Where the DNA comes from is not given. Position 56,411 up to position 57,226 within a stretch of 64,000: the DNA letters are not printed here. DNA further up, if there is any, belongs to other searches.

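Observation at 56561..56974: Candidate toxin has no recognisable domain: hydrophilic N-terminal head plus 2-3 TM helices and a charged KKDDEEN tail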

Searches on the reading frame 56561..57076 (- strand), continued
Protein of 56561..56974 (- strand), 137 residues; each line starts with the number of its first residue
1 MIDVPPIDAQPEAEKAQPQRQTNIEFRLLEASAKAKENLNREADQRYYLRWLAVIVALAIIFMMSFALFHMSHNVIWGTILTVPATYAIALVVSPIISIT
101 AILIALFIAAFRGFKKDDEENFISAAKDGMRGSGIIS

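Call 57: predict_structure(alignment_id=A4)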
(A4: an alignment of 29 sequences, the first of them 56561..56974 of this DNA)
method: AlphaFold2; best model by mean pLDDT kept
length: 137 residues; sequences in the alignment: 29
mean_pLDDT: 77.4   pTM: 0.50
mean pLDDT of the five models: 77.4, 74.1, 73.2, 73.0, 69.4
residues with pLDDT >= 90: 19; 70-90: 84; 50-70: 33; < 50: 1
segments of 3 or more residues with pLDDT < 50: none
pLDDT, mean of each block of 10 residues (from residue 1): 55 67 92 93 88 84 84 71 77 81 81 68 73 63
secondary structure, 60 per line:
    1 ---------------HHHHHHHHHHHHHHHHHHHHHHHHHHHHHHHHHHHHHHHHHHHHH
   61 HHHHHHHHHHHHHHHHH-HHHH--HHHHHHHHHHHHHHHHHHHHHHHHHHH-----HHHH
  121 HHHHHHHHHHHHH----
elements in order: H16-77 H79-82 H85-111 H117-133
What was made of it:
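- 56825..56929 (-): Cytoplasmic helix before TM1 (residues 16-50), ending in the conserved E42-x-x-Q45-R46-x-x-x-R50 motif next to the membrane. AF2 model: helix 16-77, with pLDDT 88-93 over residues 21-50 (call 57).
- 56576..56626 (-): C-terminal helix (residues 117-133), weakly conserved. AF2 model, pLDDT 63-73 (call 57).
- Checked: The AlphaFold2 model shows helix 16-77, a loop, then helix 85-111 (call 57).
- The protein studied here has helix 16-77, a loop, then helix 85-111 (call 57).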

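Call 61: list_cluster_members(proteins=[P0078, P0110, P0140, P0120, P0063, P0148, P0161, P0152, P0028, P0024])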
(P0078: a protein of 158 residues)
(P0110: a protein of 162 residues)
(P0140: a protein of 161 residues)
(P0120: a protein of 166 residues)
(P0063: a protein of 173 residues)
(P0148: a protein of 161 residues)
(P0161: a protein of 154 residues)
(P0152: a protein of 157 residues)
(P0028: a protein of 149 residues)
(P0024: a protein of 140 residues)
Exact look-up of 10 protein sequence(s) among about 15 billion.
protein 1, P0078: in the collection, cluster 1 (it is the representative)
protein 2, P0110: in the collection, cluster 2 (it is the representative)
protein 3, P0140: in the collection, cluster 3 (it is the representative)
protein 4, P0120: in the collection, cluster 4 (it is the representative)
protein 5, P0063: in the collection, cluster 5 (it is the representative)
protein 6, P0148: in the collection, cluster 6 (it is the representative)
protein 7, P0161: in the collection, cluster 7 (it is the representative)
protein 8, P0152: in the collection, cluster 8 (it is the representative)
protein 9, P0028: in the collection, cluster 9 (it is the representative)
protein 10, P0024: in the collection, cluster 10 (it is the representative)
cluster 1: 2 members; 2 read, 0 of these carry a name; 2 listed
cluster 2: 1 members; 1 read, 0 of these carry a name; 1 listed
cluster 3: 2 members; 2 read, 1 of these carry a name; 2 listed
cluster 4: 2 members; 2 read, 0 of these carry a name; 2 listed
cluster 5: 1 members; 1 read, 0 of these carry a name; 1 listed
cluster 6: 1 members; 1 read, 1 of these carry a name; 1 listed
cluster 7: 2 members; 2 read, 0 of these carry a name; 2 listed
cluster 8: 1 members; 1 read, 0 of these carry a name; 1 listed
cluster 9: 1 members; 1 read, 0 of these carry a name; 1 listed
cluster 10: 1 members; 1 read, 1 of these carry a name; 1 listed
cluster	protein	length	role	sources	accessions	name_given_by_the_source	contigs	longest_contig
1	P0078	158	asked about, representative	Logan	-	-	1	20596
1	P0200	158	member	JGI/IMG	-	-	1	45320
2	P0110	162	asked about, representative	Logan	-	-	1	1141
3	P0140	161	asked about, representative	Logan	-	-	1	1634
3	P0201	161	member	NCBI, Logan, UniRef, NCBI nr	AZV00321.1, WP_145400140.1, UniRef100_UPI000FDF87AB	hypothetical protein [Paracoccus sulfuroxidans] | hypothetical protein n=1 Tax=Paracoccus sulfuroxidans TaxID=384678 RepID=UPI000FDF87AB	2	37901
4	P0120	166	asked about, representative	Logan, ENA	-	-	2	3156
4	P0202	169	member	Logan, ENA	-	-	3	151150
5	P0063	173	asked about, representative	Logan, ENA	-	-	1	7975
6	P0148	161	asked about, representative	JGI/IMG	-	hypothetical protein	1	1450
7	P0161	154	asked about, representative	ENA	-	-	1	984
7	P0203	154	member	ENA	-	-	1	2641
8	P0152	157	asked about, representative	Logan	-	-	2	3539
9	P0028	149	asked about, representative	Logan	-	-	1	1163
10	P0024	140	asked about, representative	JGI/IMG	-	hypothetical protein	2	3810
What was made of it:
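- Tried and rejected: Only the Paracoccus phage protein carries a name (call 61).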

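Call 73: fold_search(model_id=the predicted structure, library=pdb)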
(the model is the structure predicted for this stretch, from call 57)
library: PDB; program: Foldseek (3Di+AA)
matches with E <= 10: 3; with E <= 0.001: 0
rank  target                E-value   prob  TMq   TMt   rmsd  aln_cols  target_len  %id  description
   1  3k9a                  6.6e+00  0.05  0.21  0.32   9.8        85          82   13  Crystal Structure of HIV gp41 with MPER (released 2010-05-26)
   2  6wdn_C                7.0e+00  0.04  0.27  0.23  14.7       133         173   15  Cryo-EM structure of mitochondrial calcium uniporter holocomplex in low Ca2+ (released 2020-05-27)
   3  6o58_E                8.1e+00  0.04  0.26  0.15  14.7       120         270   15  Human MCU-EMRE complex, dimer of channel (released 2019-05-22)

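Call 78: find_encoding_contigs(protein=P0078, flank=3000, max_places=2)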
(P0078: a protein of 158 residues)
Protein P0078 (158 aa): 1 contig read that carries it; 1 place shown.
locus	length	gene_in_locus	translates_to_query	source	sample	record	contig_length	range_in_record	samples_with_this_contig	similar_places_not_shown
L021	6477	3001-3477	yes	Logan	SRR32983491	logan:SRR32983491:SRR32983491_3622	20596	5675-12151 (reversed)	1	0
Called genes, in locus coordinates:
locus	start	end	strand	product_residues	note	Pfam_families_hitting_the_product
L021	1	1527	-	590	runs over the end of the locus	PF05496:RuvB_N (faint), PF13177:DNA_pol3_delta2, PF13191:AAA_16 (weak), PF00004:AAA, PF13401:AAA_22 (weak), PF22608:DNAX_ATPase_lid, PF12169:DNA_pol3_gamma3, PF12362:DUF3646, +1 more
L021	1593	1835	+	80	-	-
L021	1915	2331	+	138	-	PF01230:HIT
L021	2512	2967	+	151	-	PF13274:SocA_Panacea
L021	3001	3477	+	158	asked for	-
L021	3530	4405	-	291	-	PF00800:PDT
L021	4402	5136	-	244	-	PF02348:CTP_transf_3, PF12804:NTP_transf_3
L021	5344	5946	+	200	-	-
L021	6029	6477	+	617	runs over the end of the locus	PF00496:SBP_bac_5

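Call 86: fold_search(model_id=the predicted structure, library=viral)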
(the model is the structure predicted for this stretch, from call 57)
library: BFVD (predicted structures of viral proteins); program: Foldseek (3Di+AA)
matches with E <= 10: 43; with E <= 0.001: 0
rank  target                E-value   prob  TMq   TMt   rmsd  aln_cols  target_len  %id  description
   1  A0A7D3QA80            1.6e+00  0.30  0.41  0.49   5.3       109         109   15  (no name in the UniProt tables at hand)
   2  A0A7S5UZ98            2.2e+00  0.21  0.41  0.37   9.8       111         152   21  (no name in the UniProt tables at hand)
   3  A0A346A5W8            2.7e+00  0.15  0.38  0.30  12.5       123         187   15  (no name in the UniProt tables at hand)
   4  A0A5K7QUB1            2.7e+00  0.07  0.23  0.29  10.9        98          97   19  (no name in the UniProt tables at hand)
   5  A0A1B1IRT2            3.3e+00  0.18  0.48  0.38  10.2       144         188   12  (no name in the UniProt tables at hand)
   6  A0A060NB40            3.3e+00  0.11  0.38  0.39  13.3       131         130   18  (no name in the UniProt tables at hand)
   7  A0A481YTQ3            3.8e+00  0.11  0.34  0.11  12.0       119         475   15  Uncharacterized protein [Marseillevirus LCMAC101]
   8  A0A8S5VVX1            4.1e+00  0.08  0.31  0.27  17.0       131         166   18  (no name in the UniProt tables at hand)
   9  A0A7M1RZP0            4.4e+00  0.15  0.37  0.54   6.7        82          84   10  Uncharacterized protein [uncultured phage cr271_1]
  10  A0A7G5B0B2            4.4e+00  0.08  0.31  0.37   9.1       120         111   17  (no name in the UniProt tables at hand)
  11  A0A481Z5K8            4.4e+00  0.05  0.27  0.19  12.6       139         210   20  Uncharacterized protein [Pithovirus LCPAC103]
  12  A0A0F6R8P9            4.4e+00  0.04  0.23  0.21  11.8       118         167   21  Uncharacterized protein [Escherichia coli O157 typing phage 11]
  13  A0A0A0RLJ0            5.0e+00  0.11  0.44  0.46   6.5       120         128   13  (no name in the UniProt tables at hand)
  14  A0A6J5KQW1            5.4e+00  0.05  0.31  0.24  16.0       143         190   16  Internal virion protein B [uncultured Caudovirales phage]
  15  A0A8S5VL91            6.2e+00  0.08  0.40  0.25  16.2       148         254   16  Uncharacterized protein [Ackermannviridae sp.]
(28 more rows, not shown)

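Call 87: search_solved_structures(query=A3, max_evalue=1)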
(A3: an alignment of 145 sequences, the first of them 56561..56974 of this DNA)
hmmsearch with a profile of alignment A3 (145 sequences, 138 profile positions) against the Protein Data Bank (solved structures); distinct sequences matched with E-value up to 1: 7.
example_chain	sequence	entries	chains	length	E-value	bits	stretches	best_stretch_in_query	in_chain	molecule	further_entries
3hd7_A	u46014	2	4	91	0.034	17.1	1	13-73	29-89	Vesicle-associated membrane protein 2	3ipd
5nj6_A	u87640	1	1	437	0.052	16.5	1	12-92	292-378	Proteinase-activated receptor 2,Soluble cytochrome b562,Proteinase-activated receptor 2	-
2kog_A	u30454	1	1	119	0.058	16.4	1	13-73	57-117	Vesicle-associated membrane protein 2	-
6iql_A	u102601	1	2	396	0.058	16.4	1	9-87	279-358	D(4) dopamine receptor,Soluble cytochrome b562,D(4) dopamine receptor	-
8s4d_A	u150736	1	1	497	0.066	16.2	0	9-77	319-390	Apelin receptor,Soluble cytochrome b562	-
5ndd_A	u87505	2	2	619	0.098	15.6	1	13-92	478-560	Lysozyme,Proteinase-activated receptor 2,Soluble cytochrome b562,Proteinase-activated rece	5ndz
8zmd_R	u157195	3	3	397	0.9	12.5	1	39-92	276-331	Proteinase-activated receptor 2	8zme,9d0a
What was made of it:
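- Checked: The same is true for PDB sequences (call 87), PDB folds (call 73) and BFVD folds (call 86).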

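Call 89: find_related_loci(query=A1, collection=viral_contigs, flank=6000)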
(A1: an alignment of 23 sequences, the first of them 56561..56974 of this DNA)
Query A1 (137 aa) in viral_contigs; peptide patterns used: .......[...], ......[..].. (x = any residue, [..] = any of these).
6 stretches matched a pattern, but none encodes a relative of the query by tblastn (E <= 1e-3).
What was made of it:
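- Tried and rejected: The IMG/VR scan for the close subfamily found nothing (call 89).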

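Call 92: find_related_loci(query=A6, collection=viral_contigs, flank=5000)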
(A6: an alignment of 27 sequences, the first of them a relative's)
Query A6 (161 aa) in viral_contigs; peptide patterns used: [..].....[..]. (x = any residue, [..] = any of these).
9 stretches matched a pattern; 3 encode a relative of the query (tblastn E <= 1e-3); 3 distinct loci.
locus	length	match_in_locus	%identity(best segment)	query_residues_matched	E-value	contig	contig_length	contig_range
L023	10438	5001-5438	41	6-161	4e-28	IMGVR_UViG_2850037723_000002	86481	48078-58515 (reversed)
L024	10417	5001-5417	38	16-160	1e-18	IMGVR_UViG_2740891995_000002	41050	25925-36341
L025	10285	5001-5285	40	62-160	2e-16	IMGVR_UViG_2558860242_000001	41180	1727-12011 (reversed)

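Call 97: search_protein_families(library=pfam, proteins=[L024:5509-6168:-, L024:6852-7892:+, L024:2744-3274:+, L024:3480-3878:+, L023:5605-6891:-, L023:7771-9222:-, L023:2456-3241:+, L023:3878-4270:+, L024:4509-4961:+, L023:4529-4975:+], max_evalue=0.001)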
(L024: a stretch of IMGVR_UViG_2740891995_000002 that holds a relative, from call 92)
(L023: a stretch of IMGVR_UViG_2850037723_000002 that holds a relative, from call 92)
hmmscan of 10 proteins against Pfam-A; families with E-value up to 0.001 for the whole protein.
L024:5509-6168:- (219 aa): 0 families

L024:6852-7892:+ (346 aa): 3 families
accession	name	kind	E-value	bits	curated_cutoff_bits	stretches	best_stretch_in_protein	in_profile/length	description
PF01068.26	DNA_ligase_A_M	-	1.9e-32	113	26.2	1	56-227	20-204/204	ATP dependent DNA ligase domain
PF04679.21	DNA_ligase_A_C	-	1.9e-26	92.8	27.5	1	246-335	2-92/94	ATP dependent DNA ligase C terminal region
PF09414.15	RNA_ligase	-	0.00024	21.7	27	1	58-227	3-171/171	RNA ligase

L024:2744-3274:+ (176 aa): 1 family
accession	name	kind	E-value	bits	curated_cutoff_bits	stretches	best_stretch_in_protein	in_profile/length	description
PF00959.24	Phage_lysozyme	-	5.8e-30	104.6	22.3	1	42-167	2-125/125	Phage lysozyme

L024:3480-3878:+ (132 aa): 0 families

L023:5605-6891:- (428 aa): 0 families

L023:7771-9222:- (483 aa): 1 family
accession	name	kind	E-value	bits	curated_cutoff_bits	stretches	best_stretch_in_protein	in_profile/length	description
PF01569.27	PAP2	-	0.00014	22.1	27.2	0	369-461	41-106/130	PAP2 superfamily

L023:2456-3241:+ (261 aa): 0 families

L023:3878-4270:+ (130 aa): 1 family
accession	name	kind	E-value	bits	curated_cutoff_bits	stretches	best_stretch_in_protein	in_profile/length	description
PF10779.14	XhlA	-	0.00022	21.7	34.7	1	71-108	11-48/67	Haemolysin XhlA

L024:4509-4961:+ (150 aa): 1 family
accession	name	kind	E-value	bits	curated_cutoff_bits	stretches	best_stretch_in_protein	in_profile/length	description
PF13274.11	SocA_Panacea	-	2.3e-18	67.6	25.7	1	27-119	1-112/113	Antitoxin SocA-like, Panacea domain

L023:4529-4975:+ (148 aa): 1 family
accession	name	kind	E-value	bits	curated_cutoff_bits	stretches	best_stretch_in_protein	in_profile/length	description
PF13274.11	SocA_Panacea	-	1.3e-16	61.9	25.7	1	27-119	1-112/113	Antitoxin SocA-like, Panacea domain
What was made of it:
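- One prophage copy lies just downstream of a lysozyme (call 97).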

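Call 101: find_encoding_contigs(protein=P0202, flank=4000, max_places=1)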
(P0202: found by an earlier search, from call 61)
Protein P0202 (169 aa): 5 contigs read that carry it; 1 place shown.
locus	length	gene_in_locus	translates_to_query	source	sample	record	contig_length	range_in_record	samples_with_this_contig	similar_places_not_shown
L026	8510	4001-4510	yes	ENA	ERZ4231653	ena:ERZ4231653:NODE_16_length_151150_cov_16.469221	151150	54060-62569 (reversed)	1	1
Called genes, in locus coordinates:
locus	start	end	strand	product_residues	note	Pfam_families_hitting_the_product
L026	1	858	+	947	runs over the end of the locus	PF00133:tRNA-synt_1, PF01406:tRNA-synt_1e (faint), PF09334:tRNA-synt_1g, PF08264:Anticodon_1, PF10458:Val_tRNA-synt_C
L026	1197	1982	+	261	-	PF00588:SpoU_methylase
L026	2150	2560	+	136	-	PF13380:CoA_binding_2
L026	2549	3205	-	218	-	PF07796:DUF1638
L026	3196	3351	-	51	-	-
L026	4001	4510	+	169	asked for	-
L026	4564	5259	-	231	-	PF02607:B12-binding_2, PF02310:B12-binding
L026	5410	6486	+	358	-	PF04055:Radical_SAM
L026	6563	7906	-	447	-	PF00067:p450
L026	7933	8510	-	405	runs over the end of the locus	-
